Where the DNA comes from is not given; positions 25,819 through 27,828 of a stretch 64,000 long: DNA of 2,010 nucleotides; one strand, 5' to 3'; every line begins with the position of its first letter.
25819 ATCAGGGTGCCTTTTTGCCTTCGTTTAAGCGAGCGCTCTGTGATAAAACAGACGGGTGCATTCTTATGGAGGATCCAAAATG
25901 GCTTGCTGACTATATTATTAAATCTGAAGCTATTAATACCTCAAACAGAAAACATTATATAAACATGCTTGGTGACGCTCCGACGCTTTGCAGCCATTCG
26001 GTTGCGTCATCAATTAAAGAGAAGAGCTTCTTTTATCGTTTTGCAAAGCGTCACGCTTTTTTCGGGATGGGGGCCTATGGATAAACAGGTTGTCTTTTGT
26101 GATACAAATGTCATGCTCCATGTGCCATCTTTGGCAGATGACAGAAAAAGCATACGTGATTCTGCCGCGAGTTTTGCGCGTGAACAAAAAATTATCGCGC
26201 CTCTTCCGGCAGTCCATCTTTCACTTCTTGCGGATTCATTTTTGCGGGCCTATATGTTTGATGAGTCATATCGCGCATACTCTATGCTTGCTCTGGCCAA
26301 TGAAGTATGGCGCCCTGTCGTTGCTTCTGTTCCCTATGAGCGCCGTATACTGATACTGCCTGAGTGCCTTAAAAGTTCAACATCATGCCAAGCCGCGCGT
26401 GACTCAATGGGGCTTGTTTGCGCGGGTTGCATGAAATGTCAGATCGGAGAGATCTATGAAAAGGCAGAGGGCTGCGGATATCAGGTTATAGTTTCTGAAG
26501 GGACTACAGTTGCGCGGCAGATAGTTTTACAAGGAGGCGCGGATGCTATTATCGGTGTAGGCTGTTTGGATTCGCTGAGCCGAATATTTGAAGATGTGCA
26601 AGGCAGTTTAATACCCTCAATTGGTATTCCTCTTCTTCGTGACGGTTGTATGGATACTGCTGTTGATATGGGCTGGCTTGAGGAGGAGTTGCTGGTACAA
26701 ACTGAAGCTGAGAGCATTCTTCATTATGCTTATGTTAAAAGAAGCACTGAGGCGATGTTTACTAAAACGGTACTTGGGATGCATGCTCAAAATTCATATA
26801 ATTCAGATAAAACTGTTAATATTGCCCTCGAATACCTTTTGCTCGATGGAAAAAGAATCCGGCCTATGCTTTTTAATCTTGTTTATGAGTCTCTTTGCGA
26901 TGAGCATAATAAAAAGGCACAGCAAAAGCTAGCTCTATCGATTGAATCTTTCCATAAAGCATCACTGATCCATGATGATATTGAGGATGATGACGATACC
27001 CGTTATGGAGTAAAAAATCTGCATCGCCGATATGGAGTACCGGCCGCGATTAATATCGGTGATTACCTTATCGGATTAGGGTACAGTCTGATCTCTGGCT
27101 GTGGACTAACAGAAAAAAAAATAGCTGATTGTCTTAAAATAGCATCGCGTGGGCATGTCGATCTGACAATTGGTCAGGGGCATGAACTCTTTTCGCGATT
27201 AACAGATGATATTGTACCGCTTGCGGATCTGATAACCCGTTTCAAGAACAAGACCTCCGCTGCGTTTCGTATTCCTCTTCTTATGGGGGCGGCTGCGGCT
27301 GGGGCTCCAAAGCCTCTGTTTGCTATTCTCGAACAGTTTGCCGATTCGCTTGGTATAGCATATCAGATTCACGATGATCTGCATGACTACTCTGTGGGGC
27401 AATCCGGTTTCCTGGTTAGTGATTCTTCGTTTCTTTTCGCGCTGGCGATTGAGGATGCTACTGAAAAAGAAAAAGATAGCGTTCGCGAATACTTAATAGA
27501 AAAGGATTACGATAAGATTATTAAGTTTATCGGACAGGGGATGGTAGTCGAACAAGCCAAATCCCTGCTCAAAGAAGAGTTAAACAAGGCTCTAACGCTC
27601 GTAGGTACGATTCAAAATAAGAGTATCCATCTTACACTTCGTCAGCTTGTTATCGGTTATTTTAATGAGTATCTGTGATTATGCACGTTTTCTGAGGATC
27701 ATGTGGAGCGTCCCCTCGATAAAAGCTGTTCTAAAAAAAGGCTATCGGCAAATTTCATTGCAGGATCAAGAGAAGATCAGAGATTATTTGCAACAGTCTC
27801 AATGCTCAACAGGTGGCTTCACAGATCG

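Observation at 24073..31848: A terpenoid cassette carries a DxDD class II cyclase and its own polyprenyl synthase fusion but no squalene synthase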

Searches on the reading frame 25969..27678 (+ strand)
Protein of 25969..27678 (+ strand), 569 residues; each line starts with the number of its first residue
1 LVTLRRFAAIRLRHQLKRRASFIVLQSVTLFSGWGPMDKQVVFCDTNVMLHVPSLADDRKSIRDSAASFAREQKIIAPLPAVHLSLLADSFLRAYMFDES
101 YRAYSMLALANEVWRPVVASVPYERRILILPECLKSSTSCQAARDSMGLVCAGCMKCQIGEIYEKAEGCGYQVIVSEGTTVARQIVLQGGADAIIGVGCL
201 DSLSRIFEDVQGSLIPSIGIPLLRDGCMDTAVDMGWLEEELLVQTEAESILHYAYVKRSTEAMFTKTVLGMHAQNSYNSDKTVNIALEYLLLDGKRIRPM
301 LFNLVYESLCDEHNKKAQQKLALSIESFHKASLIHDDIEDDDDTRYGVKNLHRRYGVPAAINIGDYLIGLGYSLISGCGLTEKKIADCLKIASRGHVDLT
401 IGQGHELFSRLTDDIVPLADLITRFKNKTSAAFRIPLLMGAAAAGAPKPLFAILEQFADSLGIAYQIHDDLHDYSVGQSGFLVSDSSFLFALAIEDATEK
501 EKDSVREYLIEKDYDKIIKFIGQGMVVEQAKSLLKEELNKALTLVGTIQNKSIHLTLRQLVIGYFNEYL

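Call 3: search_protein_families(library=pfam, proteins=[window:25969-27678:+], max_evalue=0.01)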
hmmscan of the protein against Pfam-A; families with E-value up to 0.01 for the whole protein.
window:25969-27678:+ (569 aa): 2 families
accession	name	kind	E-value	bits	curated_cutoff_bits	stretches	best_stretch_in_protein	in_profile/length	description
PF00348.22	polyprenyl_synt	-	1.9e-41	142.4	27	1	283-476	4-193/251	Polyprenyl synthetase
PF01976.22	DUF116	-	8.9e-33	113.4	25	1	91-240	6-154/155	Protein of unknown function DUF116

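Call 4: search_protein_families(library=ncbifam, proteins=[window:25969-27678:+], max_evalue=0.01)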
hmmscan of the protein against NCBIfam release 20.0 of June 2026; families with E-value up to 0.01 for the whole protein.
window:25969-27678:+ (569 aa): 17 families
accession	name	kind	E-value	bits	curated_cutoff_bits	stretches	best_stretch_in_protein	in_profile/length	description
NF041169.1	f2_encap_cargo4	exception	1.7e-28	99.9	450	1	294-471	50-222/334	family 2 encapsulin nanocompartment cargo protein polyprenyl transferase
NF045485.1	FPPsyn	subfamily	3.1e-26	92.2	275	1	275-474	17-220/288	farnesyl diphosphate synthase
NF041003.1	GGPP_syn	equivalog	1.9e-25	89.6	500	1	284-552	29-307/326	geranylgeranyl diphosphate synthase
NF040698.1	IdsA_Meth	equivalog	5.9e-24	84.9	468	1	287-558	34-317/328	short chain isoprenyl diphosphate synthase IdsA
TIGR02748.1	GerC3_HepT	equivalog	2.5e-22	79.4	456.55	1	279-561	28-311/319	heptaprenyl diphosphate synthase component II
NF040627.1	GFPS_Meth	equivalog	6.9e-21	74.9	600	1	293-474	39-210/285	geranylfarnesyl diphosphate synthase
NF007877.0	PRK10581.1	equivalog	7.3e-21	74.6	321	1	273-478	23-231/299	(2E,6E)-farnesyl diphosphate synthase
NF040936.1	hexpp_archaea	equivalog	3.3e-20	72.6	400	1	288-521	35-250/275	hexaprenyl pyrophosphate synthase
NF045628.1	HxpDPsynlarge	equivalog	3.4e-20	72.3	500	1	281-477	21-210/311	hexaprenyl-diphosphate synthase large subunit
TIGR02749.1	prenyl_cyano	equivalog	2e-19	69.8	383.2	1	293-561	43-314/322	solanesyl diphosphate synthase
NF045549.1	GGPPsyn_IdsB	equivalog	4.1e-17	62.3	475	1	294-471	65-238/346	geranylgeranyl diphosphate synthase IdsB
NF045685.1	GGPPSynCrtE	equivalog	2.3e-16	59.7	460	1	281-475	28-226/293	geranylgeranyl diphosphate synthase CrtE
NF040789.2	gerfarn_diphsyn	equivalog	8.7e-16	58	560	1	289-476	40-241/345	geranylfarnesyl diphosphate synthase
NF008140.0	PRK10888.1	equivalog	4.4e-14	52.5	412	1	276-477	24-219/323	octaprenyl diphosphate synthase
NF042416.1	GFPPS_Mycobact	equivalog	6e-14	51.8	600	1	283-471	31-236/350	bifunctional (2E,6E)-farnesyl/geranyl diphosphate synthase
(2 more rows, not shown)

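Call 31: search_solved_structures(query=window:26077-27675:+, max_evalue=0.001, show_alignments=1)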
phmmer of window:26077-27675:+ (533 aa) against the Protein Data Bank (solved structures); distinct sequences matched with E-value up to 0.001: 127 (the best 60 are shown).
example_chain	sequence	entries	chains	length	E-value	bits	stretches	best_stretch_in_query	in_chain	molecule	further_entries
5jfq_A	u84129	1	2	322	1.1e-21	80.5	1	249-465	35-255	Geranylgeranyl Pyrophosphate Synthetase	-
6kd7_A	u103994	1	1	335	3.2e-19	72.3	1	253-437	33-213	Polyprenyl synthetase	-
2for_A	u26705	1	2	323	5.3e-19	71.6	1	251-443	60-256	Geranyltranstransferase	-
3ipi_A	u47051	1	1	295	7e-19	71.2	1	257-440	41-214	Geranyltranstransferase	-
1rqj_A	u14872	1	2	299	7.5e-19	71.1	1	252-443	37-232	Geranyltranstransferase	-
1rqi_A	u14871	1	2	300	7.6e-19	71.1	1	252-443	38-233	Geranyltranstransferase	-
3p8l_A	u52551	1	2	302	7.6e-19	71.1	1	241-439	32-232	Geranyltranstransferase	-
4jxn_A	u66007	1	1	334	3.3e-18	69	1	247-444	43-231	Octaprenyl-diphosphate synthase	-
3q1o_A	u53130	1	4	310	4e-18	68.7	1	251-441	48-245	Geranyltranstransferase (IspA)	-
3llw_A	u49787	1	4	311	4.1e-18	68.7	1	251-441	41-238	Geranyltranstransferase (IspA)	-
1wy0_A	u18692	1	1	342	5.5e-18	68.2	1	250-501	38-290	geranylgeranyl pyrophosphate synthetase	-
3p8r_A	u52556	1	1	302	8.1e-18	67.7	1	252-438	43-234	Geranyltranstransferase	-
1rtr_A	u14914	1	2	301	1.5e-17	66.8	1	253-438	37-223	geranyltranstransferase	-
3zcd_A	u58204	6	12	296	2.3e-17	66.2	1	250-438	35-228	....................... | FARNESYL PYROPHOSPHATE SYNTHASE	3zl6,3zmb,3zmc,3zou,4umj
7lbj_A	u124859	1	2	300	3.5e-17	65.6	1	247-440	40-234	Geranyltranstransferase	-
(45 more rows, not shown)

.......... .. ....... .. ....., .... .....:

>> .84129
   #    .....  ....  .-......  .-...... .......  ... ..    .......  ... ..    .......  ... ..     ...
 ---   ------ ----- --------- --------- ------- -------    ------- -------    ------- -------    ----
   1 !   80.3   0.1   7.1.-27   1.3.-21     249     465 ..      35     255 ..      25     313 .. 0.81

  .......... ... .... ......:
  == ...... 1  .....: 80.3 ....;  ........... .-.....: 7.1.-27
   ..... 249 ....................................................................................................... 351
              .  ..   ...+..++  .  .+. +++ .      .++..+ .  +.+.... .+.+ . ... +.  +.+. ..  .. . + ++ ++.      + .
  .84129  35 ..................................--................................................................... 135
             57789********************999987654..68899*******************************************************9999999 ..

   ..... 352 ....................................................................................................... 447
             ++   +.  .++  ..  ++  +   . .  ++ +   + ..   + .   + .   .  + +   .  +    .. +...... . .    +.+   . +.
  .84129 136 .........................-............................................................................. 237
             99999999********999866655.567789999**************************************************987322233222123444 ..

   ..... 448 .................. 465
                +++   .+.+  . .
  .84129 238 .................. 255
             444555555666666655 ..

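Call 45: find_homologous_proteins(query=window:26077-27678:+, max_evalue=1e-10)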
Query window:26077-27678:+ (533 aa): 2096 proteins with E <= 1e-10 among 8000 candidates; the best 120 are listed.
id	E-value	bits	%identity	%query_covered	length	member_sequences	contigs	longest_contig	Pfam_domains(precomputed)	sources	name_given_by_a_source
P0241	0.0e+0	1188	100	100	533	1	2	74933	PF01976.24,PF00348.23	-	-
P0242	2.8e-143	496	46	98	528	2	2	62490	PF01976.24,PF00348.23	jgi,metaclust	metaclust:\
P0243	3.2e-135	470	45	98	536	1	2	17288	PF01976.24,PF00348.23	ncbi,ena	-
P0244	7.5e-125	436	42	98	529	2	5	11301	PF01976.24,PF00348.23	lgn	-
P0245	1.3e-124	435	42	98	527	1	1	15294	PF01976.24,PF00348.23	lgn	-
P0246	6.1e-124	433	41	98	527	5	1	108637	PF01976.24,PF00348.23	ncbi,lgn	-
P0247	8.4e-124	432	42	98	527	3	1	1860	PF01976.24,PF00348.23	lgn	-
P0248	9.3e-124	432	40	98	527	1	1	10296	PF01976.24,PF00348.23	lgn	-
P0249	4.4e-123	430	40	98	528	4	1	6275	PF01976.24,PF00348.23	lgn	-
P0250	3.6e-122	427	41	98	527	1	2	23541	PF01976.24,PF00348.23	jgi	jgi:geranylgeranyl diphosphate synthase type II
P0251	3.8e-122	427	40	98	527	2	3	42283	PF01976.24,PF00348.23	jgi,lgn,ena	-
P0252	8.4e-122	426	39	98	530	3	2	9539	PF01976.24,PF00348.23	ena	-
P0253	9.7e-121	422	41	98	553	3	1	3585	PF01976.24,PF00348.23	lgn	-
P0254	1.2e-120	422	41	98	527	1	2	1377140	PF01976.24,PF00348.23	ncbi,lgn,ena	-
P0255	1.3e-120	422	42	98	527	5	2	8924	PF01976.24,PF00348.23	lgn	-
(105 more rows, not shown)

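Call 58: predict_structure(alignment_id=A3)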
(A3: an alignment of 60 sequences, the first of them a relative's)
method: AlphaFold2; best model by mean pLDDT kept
length: 533 residues; sequences in the alignment: 60
mean_pLDDT: 86.8   pTM: 0.82
mean pLDDT of the five models: 86.8, 84.4, 84.0, 83.7, 83.7
residues with pLDDT >= 90: 264; 70-90: 223; 50-70: 37; < 50: 9
segments of 3 or more residues with pLDDT < 50: 1-9
pLDDT, mean of each block of 10 residues (from residue 1): 36 85 96 90 82 96 93 91 85 87 80 75 87 84 69 82 82 71 85 86 79 76 90 78 81 89 97 92 97 94 90 94 96 96 97 97 89 81 92 95 98 97 97 90 65 89 90 87 84 94 92 88 85 82
secondary structure, 60 per line:
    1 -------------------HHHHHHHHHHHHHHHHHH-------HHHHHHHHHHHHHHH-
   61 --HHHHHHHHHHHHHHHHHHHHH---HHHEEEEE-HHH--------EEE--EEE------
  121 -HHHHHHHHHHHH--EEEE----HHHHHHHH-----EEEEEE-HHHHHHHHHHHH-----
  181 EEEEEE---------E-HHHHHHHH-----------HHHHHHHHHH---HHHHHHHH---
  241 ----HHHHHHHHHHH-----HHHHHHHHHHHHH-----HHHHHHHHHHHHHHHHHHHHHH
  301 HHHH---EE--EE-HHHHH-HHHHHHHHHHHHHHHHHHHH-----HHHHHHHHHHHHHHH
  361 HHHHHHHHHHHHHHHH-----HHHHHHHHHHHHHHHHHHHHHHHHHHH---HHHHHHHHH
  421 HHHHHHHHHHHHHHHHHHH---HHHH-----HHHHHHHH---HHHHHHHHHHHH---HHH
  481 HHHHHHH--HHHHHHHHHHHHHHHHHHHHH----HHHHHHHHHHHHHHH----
elements in order: H20-37 H45-59 H63-83 E90-94 E107-109 E112-114 H122-133 E136-139 H144-151 E157-162 H164-175 E181-186 H198-205 H217-226 H230-237 H245-255 H261-273 H279-304 H315-319 H321-340 H346-376 H382-408 H412-439 H443-446 H452-459 H463-474 H478-487 H490-510 H515-529

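Call 61: fold_search(model_id=the predicted structure, library=pdb)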
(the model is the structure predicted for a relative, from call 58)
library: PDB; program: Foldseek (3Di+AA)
matches with E <= 10: 846; with E <= 0.001: 544
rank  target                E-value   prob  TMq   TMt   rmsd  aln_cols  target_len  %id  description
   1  1wy0                  1.1e-10  1.00  0.51  0.80   3.8       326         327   23  Crystal structure of geranylgeranyl pyrophosphate synthetase from Pyrococcus horikoshii Ot3 (released 2006-02-14)
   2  9v4h_A                1.5e-10  1.00  0.50  0.84   3.2       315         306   22  Prenyltransferase Ord1 Q216A-FSPP (released 2025-10-01)
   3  9a4c_B                2.7e-10  1.00  0.46  0.68   5.5       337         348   23  Integrative model of ACP-HEPS2 by crosslinking MS and deep learning (released 2024-09-18)
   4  9v4h_B                2.8e-10  1.00  0.48  0.83   3.3       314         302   21  Prenyltransferase Ord1 Q216A-FSPP (released 2025-10-01)
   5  3aqb_D                3.7e-10  1.00  0.49  0.77   3.7       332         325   21  M. luteus B-P 26 heterodimeric hexaprenyl diphosphate synthase in complex with magnesium (released 2010-11-10)
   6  3aqb_B                3.9e-10  1.00  0.48  0.76   4.0       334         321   21  M. luteus B-P 26 heterodimeric hexaprenyl diphosphate synthase in complex with magnesium (released 2010-11-10)
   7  5h9d_A                8.5e-10  1.00  0.49  0.79   3.6       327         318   20  Crystal structure of Heptaprenyl Diphosphate Synthase from Staphylococcus aureus (released 2016-12-28)
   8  5jfq_B                1.0e-09  1.00  0.48  0.81   4.5       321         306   23  Geranylgeranyl Pyrophosphate Synthetase from archaeon Geoglobus acetivorans (released 2017-05-24)
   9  9v4g_A                1.1e-09  1.00  0.49  0.81   3.4       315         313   22  Prenyltransferase Ord1 wild type (released 2025-10-01)
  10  9jr6_A                1.1e-09  1.00  0.47  0.74   3.9       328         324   20  Complex structure of OsSPS3 with Aclonifen (released 2025-12-17)
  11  9jsc_A                1.1e-09  1.00  0.47  0.75   4.3       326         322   20  Crystal structure of OsSPS3 complexed with YH24532 (released 2026-04-08)
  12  3pde_B                1.3e-09  1.00  0.46  0.82   3.7       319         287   19  Crystal structure of geranylgeranyl pyrophosphate synthase from Lactobacillus brevis atcc 367 complexed with isoprenyl (released 2010-11-17)
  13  5jfq_A                1.3e-09  1.00  0.48  0.80   3.7       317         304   22  Geranylgeranyl Pyrophosphate Synthetase from archaeon Geoglobus acetivorans (released 2017-05-24)
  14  6kd7                  1.4e-09  1.00  0.48  0.77   5.3       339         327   22  Crystal structure of geranylgeranyl pyrophosphate synthase (released 2019-09-11)
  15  5ze6_A                1.4e-09  1.00  0.48  0.77   4.2       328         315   20  CRYSTAL STRUCTURE OF OCTAPRENYL PYROPHOSPHATE SYNTHASE FROM ESCHERICHIA COLI WITH BPH-981 (released 2019-02-27)
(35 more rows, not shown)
